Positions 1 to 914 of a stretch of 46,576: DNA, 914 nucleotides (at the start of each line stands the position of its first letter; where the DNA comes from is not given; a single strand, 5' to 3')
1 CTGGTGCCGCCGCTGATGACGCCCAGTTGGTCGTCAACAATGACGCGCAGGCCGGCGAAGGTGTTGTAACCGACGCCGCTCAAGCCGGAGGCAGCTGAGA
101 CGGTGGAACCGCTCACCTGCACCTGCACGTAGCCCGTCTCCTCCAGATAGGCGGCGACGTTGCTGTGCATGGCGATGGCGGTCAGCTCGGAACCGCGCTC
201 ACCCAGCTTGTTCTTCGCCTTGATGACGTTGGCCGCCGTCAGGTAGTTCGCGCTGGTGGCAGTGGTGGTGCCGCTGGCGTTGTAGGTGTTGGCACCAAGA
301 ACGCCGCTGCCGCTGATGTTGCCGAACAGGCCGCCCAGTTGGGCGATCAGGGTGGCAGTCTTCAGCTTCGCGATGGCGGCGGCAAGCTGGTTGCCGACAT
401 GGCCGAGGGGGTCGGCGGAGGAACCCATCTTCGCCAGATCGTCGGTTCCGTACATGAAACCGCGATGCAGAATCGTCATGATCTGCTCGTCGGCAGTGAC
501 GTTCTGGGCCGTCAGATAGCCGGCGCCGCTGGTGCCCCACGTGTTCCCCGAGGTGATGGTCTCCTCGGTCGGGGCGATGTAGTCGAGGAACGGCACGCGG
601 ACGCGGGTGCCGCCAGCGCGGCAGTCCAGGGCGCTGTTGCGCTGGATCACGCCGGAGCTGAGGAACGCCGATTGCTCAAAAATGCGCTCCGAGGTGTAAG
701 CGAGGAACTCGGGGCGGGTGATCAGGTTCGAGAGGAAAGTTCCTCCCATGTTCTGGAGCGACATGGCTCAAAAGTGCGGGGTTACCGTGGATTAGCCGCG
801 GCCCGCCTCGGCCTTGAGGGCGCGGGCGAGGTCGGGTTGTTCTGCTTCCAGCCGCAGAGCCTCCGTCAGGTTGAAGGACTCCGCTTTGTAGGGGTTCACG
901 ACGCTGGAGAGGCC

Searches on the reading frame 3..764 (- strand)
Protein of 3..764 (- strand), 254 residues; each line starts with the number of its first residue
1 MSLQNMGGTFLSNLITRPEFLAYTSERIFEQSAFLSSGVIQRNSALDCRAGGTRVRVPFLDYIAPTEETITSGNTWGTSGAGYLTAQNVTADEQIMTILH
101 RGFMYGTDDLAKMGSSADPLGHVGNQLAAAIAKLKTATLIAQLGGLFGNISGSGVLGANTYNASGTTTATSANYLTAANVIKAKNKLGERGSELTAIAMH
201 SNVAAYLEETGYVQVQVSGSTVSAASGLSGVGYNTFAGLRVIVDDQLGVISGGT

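Call 14: search_protein_families(library=phrogs, proteins=[window:3-764:-], max_evalue=0.001)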
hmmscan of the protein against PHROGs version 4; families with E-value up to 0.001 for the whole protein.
window:3-764:- (254 aa): 3 families
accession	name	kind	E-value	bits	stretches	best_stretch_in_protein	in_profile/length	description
phrog_247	-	head and packaging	5.3e-36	125.5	1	5-251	2-239/351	major head protein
phrog_19632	-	unknown function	1.5e-12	48.7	1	9-152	4-141/149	-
phrog_15288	-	head and packaging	3.3e-08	34.4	1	175-251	7-75/172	major head protein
